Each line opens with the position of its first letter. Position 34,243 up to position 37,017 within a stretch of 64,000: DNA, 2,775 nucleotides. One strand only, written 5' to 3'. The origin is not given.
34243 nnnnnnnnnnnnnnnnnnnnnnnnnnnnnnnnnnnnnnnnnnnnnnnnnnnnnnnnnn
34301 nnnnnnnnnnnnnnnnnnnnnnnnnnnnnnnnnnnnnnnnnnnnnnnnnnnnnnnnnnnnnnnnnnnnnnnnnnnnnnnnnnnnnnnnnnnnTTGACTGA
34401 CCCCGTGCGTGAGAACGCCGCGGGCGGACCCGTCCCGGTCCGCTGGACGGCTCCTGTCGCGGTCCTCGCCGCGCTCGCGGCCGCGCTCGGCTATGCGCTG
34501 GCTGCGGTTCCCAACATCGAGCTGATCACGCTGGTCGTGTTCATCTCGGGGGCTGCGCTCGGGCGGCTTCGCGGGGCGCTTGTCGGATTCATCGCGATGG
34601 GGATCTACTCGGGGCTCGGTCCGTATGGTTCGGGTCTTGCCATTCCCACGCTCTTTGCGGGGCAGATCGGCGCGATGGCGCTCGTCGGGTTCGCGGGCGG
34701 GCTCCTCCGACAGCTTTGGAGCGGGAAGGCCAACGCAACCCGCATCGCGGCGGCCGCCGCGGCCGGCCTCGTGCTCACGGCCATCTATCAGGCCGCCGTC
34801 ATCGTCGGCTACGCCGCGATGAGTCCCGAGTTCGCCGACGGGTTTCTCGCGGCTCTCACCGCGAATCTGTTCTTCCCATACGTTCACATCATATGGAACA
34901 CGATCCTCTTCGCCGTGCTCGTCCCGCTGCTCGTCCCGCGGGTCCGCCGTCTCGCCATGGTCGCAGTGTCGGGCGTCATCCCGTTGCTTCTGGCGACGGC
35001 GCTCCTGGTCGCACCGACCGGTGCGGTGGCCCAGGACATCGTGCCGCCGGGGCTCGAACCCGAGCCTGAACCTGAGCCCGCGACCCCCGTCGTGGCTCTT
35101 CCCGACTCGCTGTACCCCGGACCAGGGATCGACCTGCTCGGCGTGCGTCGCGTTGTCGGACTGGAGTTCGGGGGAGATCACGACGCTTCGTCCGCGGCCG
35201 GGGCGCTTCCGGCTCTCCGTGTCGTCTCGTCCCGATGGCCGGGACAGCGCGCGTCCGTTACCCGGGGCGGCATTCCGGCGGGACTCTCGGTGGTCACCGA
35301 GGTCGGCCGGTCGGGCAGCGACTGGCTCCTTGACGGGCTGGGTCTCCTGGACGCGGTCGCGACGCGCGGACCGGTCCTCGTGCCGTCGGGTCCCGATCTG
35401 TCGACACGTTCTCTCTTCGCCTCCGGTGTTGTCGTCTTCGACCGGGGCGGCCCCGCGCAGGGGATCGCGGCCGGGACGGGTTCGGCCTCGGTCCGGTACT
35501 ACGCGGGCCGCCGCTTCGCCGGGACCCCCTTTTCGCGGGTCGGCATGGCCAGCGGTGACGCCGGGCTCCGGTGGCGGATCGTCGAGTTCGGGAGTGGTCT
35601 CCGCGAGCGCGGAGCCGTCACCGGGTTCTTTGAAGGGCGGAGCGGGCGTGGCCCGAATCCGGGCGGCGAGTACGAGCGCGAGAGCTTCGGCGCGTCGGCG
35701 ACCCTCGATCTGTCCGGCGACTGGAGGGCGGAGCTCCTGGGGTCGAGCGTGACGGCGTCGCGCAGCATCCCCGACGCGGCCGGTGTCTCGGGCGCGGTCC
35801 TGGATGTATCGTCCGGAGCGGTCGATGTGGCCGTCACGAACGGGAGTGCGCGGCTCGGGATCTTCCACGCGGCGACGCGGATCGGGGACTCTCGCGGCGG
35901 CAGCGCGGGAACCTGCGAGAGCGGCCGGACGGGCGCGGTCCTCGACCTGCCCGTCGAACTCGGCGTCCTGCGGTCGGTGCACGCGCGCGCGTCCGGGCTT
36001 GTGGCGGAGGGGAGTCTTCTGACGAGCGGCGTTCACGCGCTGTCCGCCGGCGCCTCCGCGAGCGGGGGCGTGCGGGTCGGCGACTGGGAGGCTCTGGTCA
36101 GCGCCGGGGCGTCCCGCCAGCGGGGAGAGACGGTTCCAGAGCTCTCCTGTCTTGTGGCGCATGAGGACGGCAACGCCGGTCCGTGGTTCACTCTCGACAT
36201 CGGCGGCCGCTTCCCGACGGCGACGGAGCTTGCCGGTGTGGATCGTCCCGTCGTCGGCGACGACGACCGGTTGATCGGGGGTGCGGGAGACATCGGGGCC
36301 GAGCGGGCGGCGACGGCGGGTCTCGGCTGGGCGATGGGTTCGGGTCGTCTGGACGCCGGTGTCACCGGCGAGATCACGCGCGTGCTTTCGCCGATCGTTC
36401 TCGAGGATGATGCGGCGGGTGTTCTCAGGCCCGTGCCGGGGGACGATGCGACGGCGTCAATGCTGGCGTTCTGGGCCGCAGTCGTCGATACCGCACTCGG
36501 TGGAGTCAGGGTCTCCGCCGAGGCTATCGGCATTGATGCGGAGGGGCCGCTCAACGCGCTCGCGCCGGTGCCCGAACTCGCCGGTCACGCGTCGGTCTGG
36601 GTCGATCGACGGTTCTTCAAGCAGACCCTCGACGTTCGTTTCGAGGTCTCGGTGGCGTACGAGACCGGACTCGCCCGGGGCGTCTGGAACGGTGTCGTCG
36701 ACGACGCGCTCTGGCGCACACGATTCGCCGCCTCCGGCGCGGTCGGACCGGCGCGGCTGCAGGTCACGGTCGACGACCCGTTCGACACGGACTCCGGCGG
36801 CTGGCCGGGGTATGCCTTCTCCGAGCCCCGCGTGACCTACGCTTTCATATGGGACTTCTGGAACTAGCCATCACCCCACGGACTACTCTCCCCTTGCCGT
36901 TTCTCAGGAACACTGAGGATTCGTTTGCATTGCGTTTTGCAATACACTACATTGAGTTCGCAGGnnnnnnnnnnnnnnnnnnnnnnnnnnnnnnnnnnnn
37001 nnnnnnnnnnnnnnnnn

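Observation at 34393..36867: Cobalamin-type ECF S component fused through an internal signal peptide to an outer-membrane barrel: a one-gene, two-membrane importer?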

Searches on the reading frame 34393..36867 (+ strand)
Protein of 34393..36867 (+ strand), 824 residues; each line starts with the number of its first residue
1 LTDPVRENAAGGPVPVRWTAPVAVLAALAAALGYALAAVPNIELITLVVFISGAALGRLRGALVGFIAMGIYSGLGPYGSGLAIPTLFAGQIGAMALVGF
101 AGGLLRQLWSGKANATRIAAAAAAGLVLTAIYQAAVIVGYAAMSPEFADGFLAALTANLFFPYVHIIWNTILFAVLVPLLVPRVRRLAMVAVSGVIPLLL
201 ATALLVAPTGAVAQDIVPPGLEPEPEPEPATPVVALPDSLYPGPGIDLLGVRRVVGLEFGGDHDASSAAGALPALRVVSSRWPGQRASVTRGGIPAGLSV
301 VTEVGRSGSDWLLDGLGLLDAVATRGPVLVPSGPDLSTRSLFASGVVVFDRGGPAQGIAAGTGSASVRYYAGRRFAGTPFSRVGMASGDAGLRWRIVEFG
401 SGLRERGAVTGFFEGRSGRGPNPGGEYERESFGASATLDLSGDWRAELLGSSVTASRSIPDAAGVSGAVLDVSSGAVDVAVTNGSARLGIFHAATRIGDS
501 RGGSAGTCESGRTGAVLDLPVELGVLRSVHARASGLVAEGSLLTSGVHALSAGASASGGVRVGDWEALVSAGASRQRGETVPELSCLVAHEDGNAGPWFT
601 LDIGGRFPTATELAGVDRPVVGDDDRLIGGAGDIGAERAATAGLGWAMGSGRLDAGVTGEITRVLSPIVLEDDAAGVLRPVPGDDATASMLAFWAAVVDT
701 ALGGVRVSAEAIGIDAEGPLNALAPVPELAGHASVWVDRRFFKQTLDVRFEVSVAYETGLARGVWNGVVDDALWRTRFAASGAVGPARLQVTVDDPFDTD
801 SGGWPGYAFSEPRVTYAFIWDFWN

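Call 3: search_protein_families(library=pfam, proteins=[window:34393-36867:+], max_evalue=0.01)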
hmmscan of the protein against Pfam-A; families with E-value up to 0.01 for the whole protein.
window:34393-36867:+ (824 aa): 1 family
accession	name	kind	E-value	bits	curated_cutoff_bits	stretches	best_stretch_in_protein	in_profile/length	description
PF07155.17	ECF-ribofla_trS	-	0.0073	16.7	26.7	0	20-175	8-169/172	ECF-type riboflavin transporter, S component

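Call 5: search_protein_families(library=ncbifam, proteins=[window:34393-36867:+], max_evalue=1)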
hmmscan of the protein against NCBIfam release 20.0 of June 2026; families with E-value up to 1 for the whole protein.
window:34393-36867:+ (824 aa): 1 family
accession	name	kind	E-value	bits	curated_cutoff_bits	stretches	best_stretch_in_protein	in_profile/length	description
NF004391.0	PRK05751.1-2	equivalog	0.21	11.2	223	1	132-178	89-136/171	protein-export chaperone SecB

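Call 7: find_homologous_proteins(query=window:34393-36867:+, max_evalue=0.001)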
Query window:34393-36867:+ (824 aa): 5 proteins with E <= 0.001 among 8000 candidates.
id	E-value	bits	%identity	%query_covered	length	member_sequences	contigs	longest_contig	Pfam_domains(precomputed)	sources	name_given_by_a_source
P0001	0.0e+0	1745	99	100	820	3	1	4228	-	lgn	-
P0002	0.0e+0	1350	77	100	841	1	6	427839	-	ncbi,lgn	-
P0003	0.0e+0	1343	77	100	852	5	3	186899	-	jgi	-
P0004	0.0e+0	1113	64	100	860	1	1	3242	-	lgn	-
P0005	0.0e+0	1013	61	95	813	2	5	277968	-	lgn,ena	-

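Call 10: find_encoding_contigs(protein=P0002, flank=10000, max_places=3)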
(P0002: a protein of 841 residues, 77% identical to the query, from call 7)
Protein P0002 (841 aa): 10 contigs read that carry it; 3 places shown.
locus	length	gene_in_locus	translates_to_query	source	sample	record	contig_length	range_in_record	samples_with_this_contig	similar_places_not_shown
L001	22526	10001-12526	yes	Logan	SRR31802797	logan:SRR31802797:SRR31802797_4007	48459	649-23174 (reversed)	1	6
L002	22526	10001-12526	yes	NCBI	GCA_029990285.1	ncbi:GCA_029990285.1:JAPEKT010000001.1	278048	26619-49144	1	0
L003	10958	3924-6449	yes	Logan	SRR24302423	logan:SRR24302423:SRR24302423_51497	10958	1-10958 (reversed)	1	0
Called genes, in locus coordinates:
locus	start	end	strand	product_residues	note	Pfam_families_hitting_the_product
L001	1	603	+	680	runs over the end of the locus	PF22745:Nlig-Ia, PF01653:DNA_ligase_aden, PF03120:OB_DNA_ligase, PF03119:DNA_ligase_ZBD, PF14520:HHH_5 (faint), PF12826:HHH_2, PF00533:BRCT, PF12738:PTCB-BRCT (weak)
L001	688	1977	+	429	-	PF01964:ThiC_Rad_SAM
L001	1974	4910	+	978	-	PF00929:RNase_T, PF16473:Rv2179c-like (faint), PF00270:DEAD (weak), PF04851:ResIII (faint), PF13307:Helicase_C_2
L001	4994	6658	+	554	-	PF17391:Urocanase_N, PF01175:Urocanase, PF17392:Urocanase_C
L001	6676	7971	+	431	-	PF01979:Amidohydro_1, PF07969:Amidohydro_3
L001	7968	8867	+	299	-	PF07837:FTCD_N, PF02971:FTCD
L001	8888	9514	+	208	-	PF04961:FTCD_C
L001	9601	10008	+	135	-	-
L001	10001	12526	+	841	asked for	-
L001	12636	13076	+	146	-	PF12836:HHH_3, PF14520:HHH_5 (faint), PF00633:HHH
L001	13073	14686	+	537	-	PF25323:6TM_PilS (weak), PF13493:DUF4118 (weak), PF08448:PAS_4, PF12860:PAS_7 (weak), PF00512:HisKA, PF02518:HATPase_c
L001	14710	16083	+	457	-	PF00072:Response_reg, PF00158:Sigma54_activat, PF14532:Sigma54_activ_2, PF07728:AAA_5, PF25601:AAA_lid_14, PF02954:HTH_8, PF13384:HTH_23 (faint)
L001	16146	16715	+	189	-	PF03602:Cons_hypoth95, PF05175:MTS (weak)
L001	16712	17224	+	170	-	PF01467:CTP_transf_like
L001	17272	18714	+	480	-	PF01565:FAD_binding_4, PF02913:FAD-oxidase_C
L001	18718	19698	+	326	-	PF01018:GTP1_OBG, PF01926:MMR_HSR1, PF02421:FeoB_N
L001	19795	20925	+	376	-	PF02481:DNA_processg_A, PF17782:WHD_DprA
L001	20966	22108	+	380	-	PF04015:DUF362, PF00037:Fer4 (faint)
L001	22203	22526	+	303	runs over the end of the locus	PF03279:Lip_A_acyltrans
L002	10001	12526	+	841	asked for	-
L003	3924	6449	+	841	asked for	-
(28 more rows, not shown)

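Call 11: find_encoding_contigs(protein=P0005, flank=10000, max_places=2)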
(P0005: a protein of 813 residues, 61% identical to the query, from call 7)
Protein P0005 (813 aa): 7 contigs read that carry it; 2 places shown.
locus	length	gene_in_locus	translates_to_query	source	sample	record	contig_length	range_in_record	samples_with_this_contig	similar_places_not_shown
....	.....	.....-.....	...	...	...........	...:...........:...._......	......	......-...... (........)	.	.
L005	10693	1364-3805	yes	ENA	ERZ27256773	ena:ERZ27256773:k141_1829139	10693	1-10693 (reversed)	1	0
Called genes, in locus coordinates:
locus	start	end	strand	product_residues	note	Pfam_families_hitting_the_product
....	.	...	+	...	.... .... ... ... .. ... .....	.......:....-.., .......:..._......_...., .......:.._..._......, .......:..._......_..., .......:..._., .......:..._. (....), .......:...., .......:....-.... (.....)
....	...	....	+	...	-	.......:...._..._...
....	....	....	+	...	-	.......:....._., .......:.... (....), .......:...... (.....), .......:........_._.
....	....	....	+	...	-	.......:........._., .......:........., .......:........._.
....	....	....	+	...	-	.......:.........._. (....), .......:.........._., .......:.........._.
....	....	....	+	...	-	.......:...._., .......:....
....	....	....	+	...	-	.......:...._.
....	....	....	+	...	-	-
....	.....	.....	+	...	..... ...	-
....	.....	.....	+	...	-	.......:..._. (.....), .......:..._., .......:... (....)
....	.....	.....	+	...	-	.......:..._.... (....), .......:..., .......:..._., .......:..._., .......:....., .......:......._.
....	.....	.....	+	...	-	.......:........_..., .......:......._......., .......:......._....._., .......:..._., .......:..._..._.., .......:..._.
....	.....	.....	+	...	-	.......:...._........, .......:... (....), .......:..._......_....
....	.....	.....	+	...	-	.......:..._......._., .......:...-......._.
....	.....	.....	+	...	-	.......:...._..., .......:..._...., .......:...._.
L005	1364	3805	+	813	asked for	-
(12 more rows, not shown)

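Call 12: find_encoding_contigs(protein=P0003, flank=6000, max_places=1)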
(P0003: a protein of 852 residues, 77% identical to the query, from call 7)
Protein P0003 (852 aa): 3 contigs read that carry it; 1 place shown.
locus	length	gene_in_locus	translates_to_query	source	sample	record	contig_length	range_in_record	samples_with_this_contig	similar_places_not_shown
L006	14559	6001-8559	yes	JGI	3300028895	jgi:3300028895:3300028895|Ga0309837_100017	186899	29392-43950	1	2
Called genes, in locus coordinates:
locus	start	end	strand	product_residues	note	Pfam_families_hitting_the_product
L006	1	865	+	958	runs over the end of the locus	PF00929:RNase_T, PF16473:Rv2179c-like (faint), PF00270:DEAD (weak), PF13307:Helicase_C_2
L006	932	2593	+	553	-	PF17391:Urocanase_N, PF01175:Urocanase, PF17392:Urocanase_C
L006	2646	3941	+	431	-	PF07969:Amidohydro_3 (weak), PF01979:Amidohydro_1, PF07969:Amidohydro_3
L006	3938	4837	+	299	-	PF07837:FTCD_N, PF02971:FTCD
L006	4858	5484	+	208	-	PF04961:FTCD_C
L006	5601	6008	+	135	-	-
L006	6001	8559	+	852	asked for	-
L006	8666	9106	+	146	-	PF14520:HHH_5 (faint), PF00633:HHH (weak), PF12836:HHH_3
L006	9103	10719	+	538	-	PF25323:6TM_PilS (weak), PF00989:PAS (weak), PF08448:PAS_4, PF00512:HisKA, PF02518:HATPase_c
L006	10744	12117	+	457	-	PF00072:Response_reg, PF00158:Sigma54_activat, PF14532:Sigma54_activ_2, PF07728:AAA_5, PF25601:AAA_lid_14, PF02954:HTH_8, PF13384:HTH_23 (weak)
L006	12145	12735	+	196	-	PF03602:Cons_hypoth95, PF05175:MTS (weak)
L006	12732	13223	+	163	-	PF01467:CTP_transf_like, PF08218:Citrate_ly_lig (weak)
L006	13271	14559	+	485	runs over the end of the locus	PF01565:FAD_binding_4, PF02913:FAD-oxidase_C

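Call 17: find_related_loci(query=A1, collection=genome_contigs, flank=6000)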
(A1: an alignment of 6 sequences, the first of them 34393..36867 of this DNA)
Query A1 (824 aa) in genome_contigs; peptide patterns used: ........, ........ (x = any residue, [..] = any of these).
78 stretches matched a pattern; 5 encode a relative of the query (tblastn E <= 1e-3); 4 distinct loci.
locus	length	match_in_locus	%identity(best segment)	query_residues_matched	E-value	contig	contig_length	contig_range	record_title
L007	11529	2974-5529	77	1-824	0e+0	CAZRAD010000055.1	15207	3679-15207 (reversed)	MAG TPA_asm: uncultured bacterium isolate binchicken_co334_58 genome assembly, contig: NODE_6815_length_15207_cov_5.7343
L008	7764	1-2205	63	126-824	0e+0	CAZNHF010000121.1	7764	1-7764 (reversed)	MAG TPA_asm: uncultured bacterium isolate binchicken_co109_8 genome assembly, contig: NODE_3168_length_7764_cov_6.872876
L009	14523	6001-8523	77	1-824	0e+0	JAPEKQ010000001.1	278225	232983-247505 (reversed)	MAG: bacterium isolate MAG173-P120 NODE_1_length_278225_cov_115.494223, whole genome shotgun sequence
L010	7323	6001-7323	62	1-405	2e-135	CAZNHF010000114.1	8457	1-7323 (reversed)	MAG TPA_asm: uncultured bacterium isolate binchicken_co109_8 genome assembly, contig: NODE_2657_length_8457_cov_8.549869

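Call 36: search_protein_representatives(alignment_id=A1)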
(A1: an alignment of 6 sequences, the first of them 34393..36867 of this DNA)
Query: 6 sequences, 838 profile positions. Proteins with E-value up to 0.001 (for the whole library): 423; up to 1e-10: 234; up to 1e-30: 38. The best 150 are listed.
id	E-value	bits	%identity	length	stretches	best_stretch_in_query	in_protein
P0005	0.0e+00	1445.9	-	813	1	24-838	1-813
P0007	1.2e-127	444.1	-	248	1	600-838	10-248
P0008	4.6e-121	422.3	-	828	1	18-838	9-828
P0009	8.7e-113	394.9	-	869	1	17-838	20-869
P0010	1.6e-102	360.9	-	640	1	199-838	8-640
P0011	2.3e-97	343.9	-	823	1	17-838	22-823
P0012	1.5e-80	288.3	-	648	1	241-838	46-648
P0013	1.1e-78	282.1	-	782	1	69-838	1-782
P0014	2.9e-73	264.1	-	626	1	268-836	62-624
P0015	6.1e-73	263.1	-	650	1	209-838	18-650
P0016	1.3e-68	248.8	-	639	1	237-838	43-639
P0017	3.5e-68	247.4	-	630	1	231-836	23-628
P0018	3.4e-67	244.1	-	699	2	358-838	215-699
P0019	1.4e-61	225.6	-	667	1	194-838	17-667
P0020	3.1e-60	221.1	-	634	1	282-836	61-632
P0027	4.7e-50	187.4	-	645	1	279-838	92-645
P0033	3.2e-42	161.5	-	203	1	12-188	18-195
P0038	3.1e-35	138.4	-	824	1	20-324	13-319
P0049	2.1e-26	109.1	-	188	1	19-187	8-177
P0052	1.4e-25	106.4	-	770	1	24-214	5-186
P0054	1.1e-24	103.5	-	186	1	24-184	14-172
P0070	5.0e-21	91.4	-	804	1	13-216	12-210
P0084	5.5e-20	87.9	-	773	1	26-206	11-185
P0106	5.2e-18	81.4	-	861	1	14-257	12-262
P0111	1.6e-17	79.8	-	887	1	8-255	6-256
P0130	1.6e-16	76.4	-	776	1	22-220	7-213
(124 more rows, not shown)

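Call 37: search_protein_families(library=pfam, proteins=[P0052, P0070, P0084, P0106, P0111, P0038, P0010, P0049, P0054, P0033], max_evalue=0.01)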
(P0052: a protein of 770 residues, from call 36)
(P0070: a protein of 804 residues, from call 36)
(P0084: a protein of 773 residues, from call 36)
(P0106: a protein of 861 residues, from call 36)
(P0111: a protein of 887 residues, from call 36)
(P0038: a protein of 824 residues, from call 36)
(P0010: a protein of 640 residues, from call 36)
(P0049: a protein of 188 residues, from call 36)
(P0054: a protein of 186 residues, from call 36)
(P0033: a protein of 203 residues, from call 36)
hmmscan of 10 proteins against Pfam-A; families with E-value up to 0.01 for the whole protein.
P0052 (770 aa): 2 families
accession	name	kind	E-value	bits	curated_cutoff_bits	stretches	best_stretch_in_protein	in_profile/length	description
PF12822.12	ECF_trnsprt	-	3.2e-06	27.7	30.7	1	2-156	5-169/169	ECF transporter, substrate-specific component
PF07155.17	ECF-ribofla_trS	-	0.00045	20.7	26.7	1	2-117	9-129/172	ECF-type riboflavin transporter, S component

P0070 (804 aa): 2 families
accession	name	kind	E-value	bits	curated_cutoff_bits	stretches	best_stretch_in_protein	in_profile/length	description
PF07155.17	ECF-ribofla_trS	-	2e-06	28.3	26.7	1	14-175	3-167/172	ECF-type riboflavin transporter, S component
PF12822.12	ECF_trnsprt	-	3.5e-06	27.6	30.7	1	19-175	4-169/169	ECF transporter, substrate-specific component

P0084 (773 aa): 2 families
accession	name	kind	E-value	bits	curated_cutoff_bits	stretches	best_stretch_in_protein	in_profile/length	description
PF07715.20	Plug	-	1.8e-06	28.8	23.9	1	205-280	21-95/107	TonB-dependent Receptor Plug Domain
PF14905.12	OMP_b-brl_3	-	2.9e-05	23.8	27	1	577-755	209-383/408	Outer membrane protein beta-barrel family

P0106 (861 aa): 1 family
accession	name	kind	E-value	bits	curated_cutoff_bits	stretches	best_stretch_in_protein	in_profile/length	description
PF12822.12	ECF_trnsprt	-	0.007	16.8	30.7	0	18-173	4-160/169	ECF transporter, substrate-specific component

P0111 (887 aa): 0 families

P0038 (824 aa): 4 families
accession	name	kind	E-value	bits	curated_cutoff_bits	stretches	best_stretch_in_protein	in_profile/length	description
PF00593.30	TonB_dep_Rec_b-barrel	-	7.2e-17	62.8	27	1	360-796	9-436/436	TonB dependent receptor-like, beta-barrel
PF12822.12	ECF_trnsprt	-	1.1e-10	42.3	30.7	1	12-172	3-168/169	ECF transporter, substrate-specific component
PF07715.20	Plug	-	6.3e-08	33.5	23.9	1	258-340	9-90/107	TonB-dependent Receptor Plug Domain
PF07155.17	ECF-ribofla_trS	-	5.3e-07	30.2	26.7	1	8-153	3-152/172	ECF-type riboflavin transporter, S component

P0010 (640 aa): 0 families

P0049 (188 aa): 0 families

P0054 (186 aa): 2 families
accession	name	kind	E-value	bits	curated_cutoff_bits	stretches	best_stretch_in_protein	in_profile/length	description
PF12822.12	ECF_trnsprt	-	4.1e-09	37.1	30.7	1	8-169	2-152/169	ECF transporter, substrate-specific component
PF07155.17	ECF-ribofla_trS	-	1.4e-06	28.8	26.7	1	5-86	3-91/172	ECF-type riboflavin transporter, S component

P0033 (203 aa): 0 families

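Call 46: find_encoding_contigs(protein=P0038, flank=8000, max_places=3)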
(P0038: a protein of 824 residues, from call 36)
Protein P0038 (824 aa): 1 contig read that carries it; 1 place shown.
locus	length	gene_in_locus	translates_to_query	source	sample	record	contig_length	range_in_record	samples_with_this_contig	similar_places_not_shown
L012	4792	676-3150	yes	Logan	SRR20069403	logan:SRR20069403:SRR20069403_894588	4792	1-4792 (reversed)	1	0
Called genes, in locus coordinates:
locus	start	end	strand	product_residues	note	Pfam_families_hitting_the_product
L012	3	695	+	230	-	?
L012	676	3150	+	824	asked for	PF07155:ECF-ribofla_trS (weak), PF12822:ECF_trnsprt, PF07715:Plug, PF00593:TonB_dep_Rec_b-barrel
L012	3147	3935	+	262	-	PF08902:DUF1848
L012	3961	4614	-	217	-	PF01066:CDP-OH_P_transf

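Call 48: find_encoding_contigs(protein=P0070, flank=8000, max_places=3)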
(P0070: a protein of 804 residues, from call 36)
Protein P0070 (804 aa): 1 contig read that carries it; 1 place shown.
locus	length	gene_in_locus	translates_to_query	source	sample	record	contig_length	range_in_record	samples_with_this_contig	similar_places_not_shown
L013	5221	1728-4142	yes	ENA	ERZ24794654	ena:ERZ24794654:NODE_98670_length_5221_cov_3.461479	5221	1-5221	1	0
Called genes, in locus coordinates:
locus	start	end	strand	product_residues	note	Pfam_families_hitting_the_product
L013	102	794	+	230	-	PF01746:tRNA_m1G_MT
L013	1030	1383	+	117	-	PF01245:Ribosomal_L19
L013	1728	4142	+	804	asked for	PF07155:ECF-ribofla_trS (weak), PF12822:ECF_trnsprt (weak)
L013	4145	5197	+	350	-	PF13620:CarboxypepD_reg, PF13715:CarbopepD_reg_2, PF07715:Plug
